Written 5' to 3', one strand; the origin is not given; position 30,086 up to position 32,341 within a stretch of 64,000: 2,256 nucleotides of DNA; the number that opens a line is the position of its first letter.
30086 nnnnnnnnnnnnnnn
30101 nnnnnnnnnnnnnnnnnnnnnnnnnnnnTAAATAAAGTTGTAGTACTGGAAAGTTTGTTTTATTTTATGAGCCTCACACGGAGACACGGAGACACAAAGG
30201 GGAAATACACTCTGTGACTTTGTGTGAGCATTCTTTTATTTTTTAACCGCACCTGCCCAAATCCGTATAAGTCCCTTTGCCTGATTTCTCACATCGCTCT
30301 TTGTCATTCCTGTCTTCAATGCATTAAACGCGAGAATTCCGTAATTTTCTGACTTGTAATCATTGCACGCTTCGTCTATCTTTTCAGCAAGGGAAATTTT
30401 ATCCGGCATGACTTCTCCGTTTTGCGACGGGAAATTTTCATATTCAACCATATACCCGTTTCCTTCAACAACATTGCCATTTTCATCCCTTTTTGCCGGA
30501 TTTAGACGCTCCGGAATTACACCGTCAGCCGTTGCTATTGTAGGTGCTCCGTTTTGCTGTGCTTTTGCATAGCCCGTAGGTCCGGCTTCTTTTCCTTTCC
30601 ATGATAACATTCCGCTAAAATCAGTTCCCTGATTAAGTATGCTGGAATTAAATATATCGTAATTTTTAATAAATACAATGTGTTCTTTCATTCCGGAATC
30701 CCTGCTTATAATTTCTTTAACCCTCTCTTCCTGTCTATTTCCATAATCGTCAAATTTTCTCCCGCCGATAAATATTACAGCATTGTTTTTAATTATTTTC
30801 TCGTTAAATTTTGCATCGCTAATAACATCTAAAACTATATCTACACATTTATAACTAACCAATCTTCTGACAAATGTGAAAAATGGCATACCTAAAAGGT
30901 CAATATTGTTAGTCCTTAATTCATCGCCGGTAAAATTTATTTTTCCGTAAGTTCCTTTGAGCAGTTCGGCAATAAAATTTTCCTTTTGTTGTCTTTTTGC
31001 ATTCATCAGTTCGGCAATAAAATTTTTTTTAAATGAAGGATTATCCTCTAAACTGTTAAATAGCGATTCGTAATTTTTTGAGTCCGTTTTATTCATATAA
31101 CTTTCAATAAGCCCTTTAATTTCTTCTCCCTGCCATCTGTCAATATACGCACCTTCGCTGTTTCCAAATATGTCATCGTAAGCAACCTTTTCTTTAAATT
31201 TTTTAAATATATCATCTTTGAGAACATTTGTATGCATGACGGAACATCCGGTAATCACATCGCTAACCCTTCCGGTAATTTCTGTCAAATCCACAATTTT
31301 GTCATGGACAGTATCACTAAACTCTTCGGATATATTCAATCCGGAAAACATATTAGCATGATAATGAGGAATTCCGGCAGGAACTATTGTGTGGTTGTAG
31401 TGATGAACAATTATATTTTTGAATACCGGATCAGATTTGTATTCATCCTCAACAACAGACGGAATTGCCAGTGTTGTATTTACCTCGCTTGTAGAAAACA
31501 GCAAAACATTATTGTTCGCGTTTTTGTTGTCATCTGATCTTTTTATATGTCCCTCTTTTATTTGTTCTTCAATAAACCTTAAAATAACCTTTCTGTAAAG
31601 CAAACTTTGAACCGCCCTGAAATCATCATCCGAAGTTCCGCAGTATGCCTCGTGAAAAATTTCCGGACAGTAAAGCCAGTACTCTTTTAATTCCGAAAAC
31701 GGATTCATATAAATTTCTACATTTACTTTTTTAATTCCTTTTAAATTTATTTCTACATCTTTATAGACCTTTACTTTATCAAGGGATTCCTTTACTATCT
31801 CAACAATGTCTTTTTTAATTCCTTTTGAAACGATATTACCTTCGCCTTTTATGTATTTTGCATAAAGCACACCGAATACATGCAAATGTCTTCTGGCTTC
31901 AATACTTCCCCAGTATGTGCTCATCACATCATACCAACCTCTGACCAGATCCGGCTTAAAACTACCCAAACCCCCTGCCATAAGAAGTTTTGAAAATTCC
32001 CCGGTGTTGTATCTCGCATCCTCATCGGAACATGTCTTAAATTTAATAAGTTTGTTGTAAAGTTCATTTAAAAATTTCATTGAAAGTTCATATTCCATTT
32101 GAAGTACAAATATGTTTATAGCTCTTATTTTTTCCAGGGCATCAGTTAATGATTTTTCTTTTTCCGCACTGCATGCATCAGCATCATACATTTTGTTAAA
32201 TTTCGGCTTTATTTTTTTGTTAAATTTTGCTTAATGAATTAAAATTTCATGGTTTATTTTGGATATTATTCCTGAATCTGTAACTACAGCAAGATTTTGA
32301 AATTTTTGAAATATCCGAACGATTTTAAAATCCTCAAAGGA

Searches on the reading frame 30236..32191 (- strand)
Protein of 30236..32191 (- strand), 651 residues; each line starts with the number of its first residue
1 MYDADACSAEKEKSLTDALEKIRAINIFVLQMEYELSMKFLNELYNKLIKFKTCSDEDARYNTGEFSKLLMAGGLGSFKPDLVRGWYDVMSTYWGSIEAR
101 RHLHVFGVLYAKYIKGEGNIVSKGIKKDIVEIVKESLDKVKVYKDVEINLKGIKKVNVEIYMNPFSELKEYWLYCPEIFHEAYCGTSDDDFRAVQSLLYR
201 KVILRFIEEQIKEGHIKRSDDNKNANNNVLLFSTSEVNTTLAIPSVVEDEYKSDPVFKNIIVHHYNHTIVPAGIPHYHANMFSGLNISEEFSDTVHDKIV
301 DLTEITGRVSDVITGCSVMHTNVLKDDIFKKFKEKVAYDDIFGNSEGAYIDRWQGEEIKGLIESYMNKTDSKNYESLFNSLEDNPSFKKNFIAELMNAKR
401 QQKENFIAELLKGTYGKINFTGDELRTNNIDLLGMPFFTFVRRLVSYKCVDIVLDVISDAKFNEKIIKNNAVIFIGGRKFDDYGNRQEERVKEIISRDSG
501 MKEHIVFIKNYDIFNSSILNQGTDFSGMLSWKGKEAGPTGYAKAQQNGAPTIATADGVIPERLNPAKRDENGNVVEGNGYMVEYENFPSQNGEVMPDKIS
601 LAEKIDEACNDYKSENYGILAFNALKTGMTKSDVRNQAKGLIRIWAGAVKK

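Call 6: search_protein_families(library=pfam, proteins=[window:30236-32191:-], max_evalue=0.01)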
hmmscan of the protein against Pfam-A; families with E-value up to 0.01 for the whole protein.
window:30236-32191:- (651 aa): 2 families
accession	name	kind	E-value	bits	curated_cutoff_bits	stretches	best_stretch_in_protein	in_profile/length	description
PF00343.26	Phosphorylase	-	1e-15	57.5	27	1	296-558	320-580/713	Carbohydrate phosphorylase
PF00534.26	Glycos_transf_1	-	6.5e-06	26.2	26.4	1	436-578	16-143/172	Glycosyl transferases group 1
